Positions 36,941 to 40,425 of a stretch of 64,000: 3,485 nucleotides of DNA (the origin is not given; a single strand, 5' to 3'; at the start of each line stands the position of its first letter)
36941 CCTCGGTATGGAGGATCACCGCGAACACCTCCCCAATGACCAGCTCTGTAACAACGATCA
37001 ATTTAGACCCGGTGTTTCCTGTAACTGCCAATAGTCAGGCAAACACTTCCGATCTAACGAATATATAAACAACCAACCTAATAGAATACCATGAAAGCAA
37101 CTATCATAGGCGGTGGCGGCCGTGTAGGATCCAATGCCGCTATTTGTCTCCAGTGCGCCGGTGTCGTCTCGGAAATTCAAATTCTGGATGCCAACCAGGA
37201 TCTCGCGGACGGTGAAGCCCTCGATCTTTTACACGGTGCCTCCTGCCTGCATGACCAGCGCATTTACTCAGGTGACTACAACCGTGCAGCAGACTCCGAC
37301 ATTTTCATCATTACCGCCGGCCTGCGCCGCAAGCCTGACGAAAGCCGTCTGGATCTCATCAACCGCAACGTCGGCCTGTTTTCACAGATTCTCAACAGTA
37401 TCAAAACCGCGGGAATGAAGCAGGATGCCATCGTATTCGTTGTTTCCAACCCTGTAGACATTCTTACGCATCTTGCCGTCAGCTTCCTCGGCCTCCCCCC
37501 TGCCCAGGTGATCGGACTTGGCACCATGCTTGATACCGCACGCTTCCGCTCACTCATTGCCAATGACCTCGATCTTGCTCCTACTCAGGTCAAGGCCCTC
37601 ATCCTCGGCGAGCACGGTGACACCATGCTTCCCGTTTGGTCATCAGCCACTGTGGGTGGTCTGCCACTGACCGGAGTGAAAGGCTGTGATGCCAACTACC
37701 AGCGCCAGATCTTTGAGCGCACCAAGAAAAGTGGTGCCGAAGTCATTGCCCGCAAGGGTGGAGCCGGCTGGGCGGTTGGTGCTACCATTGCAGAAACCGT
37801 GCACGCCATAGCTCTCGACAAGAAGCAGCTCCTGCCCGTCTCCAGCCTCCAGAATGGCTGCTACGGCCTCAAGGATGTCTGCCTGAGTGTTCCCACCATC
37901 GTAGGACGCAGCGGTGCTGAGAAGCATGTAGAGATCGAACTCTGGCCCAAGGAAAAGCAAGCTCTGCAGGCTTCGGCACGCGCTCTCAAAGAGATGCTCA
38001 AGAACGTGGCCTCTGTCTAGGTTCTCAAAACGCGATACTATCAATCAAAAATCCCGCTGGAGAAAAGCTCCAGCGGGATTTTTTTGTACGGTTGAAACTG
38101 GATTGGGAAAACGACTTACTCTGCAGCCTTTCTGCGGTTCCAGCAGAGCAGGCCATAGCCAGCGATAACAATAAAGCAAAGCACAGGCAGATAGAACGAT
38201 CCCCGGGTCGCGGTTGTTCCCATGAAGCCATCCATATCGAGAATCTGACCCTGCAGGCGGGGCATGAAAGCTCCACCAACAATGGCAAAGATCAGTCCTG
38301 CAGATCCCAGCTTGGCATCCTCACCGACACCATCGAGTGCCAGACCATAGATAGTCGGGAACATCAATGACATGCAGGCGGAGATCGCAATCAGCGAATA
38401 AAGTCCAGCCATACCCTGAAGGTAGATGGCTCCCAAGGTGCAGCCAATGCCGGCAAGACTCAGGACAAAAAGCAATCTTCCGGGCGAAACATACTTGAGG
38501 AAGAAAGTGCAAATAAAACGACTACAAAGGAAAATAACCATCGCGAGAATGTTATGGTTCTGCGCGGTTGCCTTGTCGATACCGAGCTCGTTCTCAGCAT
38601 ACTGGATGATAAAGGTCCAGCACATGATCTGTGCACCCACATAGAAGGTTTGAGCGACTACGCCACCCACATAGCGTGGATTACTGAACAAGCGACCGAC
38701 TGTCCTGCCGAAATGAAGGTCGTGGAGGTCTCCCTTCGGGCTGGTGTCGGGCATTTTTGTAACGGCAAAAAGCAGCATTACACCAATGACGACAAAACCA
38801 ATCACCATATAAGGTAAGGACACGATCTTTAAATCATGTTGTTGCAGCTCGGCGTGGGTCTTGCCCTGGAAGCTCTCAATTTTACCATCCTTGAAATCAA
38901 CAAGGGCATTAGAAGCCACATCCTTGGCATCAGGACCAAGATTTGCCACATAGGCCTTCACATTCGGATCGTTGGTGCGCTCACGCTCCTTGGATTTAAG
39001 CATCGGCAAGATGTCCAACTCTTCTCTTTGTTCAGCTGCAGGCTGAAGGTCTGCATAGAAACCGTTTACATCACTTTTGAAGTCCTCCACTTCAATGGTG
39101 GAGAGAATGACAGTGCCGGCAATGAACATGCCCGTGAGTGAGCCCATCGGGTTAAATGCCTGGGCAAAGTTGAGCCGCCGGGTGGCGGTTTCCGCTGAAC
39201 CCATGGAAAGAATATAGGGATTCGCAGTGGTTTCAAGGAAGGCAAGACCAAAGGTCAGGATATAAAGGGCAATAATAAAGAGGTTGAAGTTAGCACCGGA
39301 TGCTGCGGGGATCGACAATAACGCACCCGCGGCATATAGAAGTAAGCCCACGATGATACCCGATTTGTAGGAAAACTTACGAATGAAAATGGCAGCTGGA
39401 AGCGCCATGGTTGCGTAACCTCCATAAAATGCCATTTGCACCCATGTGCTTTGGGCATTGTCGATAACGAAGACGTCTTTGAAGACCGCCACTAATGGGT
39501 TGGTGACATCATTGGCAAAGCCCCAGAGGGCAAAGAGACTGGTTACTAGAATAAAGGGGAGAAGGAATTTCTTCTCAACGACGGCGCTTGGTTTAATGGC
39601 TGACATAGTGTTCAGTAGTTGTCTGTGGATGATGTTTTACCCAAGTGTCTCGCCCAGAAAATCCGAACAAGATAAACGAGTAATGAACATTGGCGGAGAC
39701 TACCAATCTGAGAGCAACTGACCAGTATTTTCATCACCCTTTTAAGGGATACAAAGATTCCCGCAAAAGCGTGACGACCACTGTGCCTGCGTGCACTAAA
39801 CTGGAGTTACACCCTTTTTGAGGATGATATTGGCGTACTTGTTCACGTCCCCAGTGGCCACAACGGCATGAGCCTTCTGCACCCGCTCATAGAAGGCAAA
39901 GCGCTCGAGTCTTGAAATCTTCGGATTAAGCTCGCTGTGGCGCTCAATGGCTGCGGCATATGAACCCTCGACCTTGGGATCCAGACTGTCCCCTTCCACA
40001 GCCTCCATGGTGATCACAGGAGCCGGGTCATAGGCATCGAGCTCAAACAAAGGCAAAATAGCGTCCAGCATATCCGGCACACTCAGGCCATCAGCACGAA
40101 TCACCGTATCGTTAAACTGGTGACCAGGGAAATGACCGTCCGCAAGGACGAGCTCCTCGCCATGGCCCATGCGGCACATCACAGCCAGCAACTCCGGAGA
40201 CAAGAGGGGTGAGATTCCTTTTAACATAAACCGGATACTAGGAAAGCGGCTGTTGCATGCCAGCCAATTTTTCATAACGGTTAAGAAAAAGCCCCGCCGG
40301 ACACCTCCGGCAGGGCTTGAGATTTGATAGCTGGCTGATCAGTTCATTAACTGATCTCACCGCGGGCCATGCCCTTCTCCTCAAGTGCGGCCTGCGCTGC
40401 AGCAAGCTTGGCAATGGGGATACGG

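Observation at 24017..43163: Self-contained fucose-to-pyruvate/PEP superlocus around a PVM microcompartment, with two lactate-type dehydrogenases and no alcohol dehydrogenase: candidate redox shuttle across the shell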

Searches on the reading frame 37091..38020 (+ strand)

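Call 4: search_protein_families(library=pfam, proteins=[window:37091-38020:+])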
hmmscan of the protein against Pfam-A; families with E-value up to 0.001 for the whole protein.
window:37091-38020:+ (309 aa): 2 families
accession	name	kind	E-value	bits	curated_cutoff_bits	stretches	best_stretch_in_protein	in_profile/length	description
PF02866.23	Ldh_1_C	-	2.4e-35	122.5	22.6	1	145-307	1-171/174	lactate/malate dehydrogenase, alpha/beta C-terminal domain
PF00056.29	Ldh_1_N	-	3.5e-34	118.3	27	1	1-142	1-141/141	lactate/malate dehydrogenase, NAD binding domain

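Call 6: search_protein_families(library=ncbifam, proteins=[window:37091-38020:+])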
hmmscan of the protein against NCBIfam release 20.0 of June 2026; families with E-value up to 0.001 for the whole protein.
window:37091-38020:+ (309 aa): 11 families
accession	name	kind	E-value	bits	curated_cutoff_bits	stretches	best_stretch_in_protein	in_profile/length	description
TIGR01771.1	L-LDH-NAD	equivalog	1.4e-89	300.3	303.55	1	8-301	3-299/299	L-lactate dehydrogenase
NF000824.0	PRK00066.1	subfamily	4.2e-87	292.4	339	1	5-306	10-314/316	L-lactate dehydrogenase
NF004863.0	PRK06223.1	subfamily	9.4e-86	287.8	283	1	2-307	5-308/313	malate dehydrogenase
TIGR01763.1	MalateDH_bact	equivalog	3.3e-67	226.8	351.85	1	1-304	2-303/305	malate dehydrogenase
NF041314.1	Malate_DH_Halo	equivalog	8.3e-54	182.8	550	1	2-307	3-304/304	malate dehydrogenase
TIGR01772.1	MDH_euk_gproteo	equivalog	2.1e-23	83.1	273.05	1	2-304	1-305/313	malate dehydrogenase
TIGR01759.1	MalateDH-SF1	subfamily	6.5e-18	64.8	345.65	1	39-301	49-322/327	malate dehydrogenase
NF003916.0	PRK05442.1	equivalog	9.1e-18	64.3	271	1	32-307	42-324/328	malate dehydrogenase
TIGR01758.1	MDH_euk_cyt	equivalog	2.9e-12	46.7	470.4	1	5-300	18-316/324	malate dehydrogenase, NAD-dependent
TIGR01757.1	Malate-DH_plant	equivalog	3.1e-07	29.4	598.3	1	55-241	107-294/387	malate dehydrogenase, NADP-dependent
TIGR01756.1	LDH_protist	equivalog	9.3e-07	28.3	486.25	1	55-203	46-197/313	lactate dehydrogenase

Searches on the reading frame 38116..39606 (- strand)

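Call 4: search_protein_families(library=pfam, proteins=[window:38116-39606:-])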
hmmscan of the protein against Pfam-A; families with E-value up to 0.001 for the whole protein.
window:38116-39606:- (496 aa): 1 family
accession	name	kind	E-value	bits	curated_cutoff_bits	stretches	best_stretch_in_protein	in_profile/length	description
PF07690.21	MFS_1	-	1.4e-15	57.5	33.4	2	26-167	6-145/347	Major Facilitator Superfamily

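Call 6: search_protein_families(library=ncbifam, proteins=[window:38116-39606:-])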
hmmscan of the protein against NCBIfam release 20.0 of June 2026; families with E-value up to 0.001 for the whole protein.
window:38116-39606:- (496 aa): 4 families
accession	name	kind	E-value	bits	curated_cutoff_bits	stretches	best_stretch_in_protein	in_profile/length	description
TIGR00885.1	fucP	equivalog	1e-151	505.8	280.4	2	244-485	167-408/410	L-fucose:H+ symporter permease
NF007524.0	PRK10133.1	equivalog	1.4e-70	238.3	427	2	5-172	15-182/438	L-fucose:H+ symporter permease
TIGR01272.1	gluP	subfamily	4.6e-37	128.2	202.55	2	260-484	89-310/310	glucose/galactose MFS transporter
NF046060.1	NagP_SO3503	equivalog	2e-33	115.9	625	2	14-172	4-162/423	N-acetylglucosamine MFS transporter NagP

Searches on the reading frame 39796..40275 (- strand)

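Call 4: search_protein_families(library=pfam, proteins=[window:39796-40275:-])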
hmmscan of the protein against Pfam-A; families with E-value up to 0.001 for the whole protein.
window:39796-40275:- (159 aa): 1 family
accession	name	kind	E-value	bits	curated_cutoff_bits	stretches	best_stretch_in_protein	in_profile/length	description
PF05025.18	RbsD_FucU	-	1.1e-39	136.5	25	1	19-157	1-138/138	RbsD / FucU transport protein family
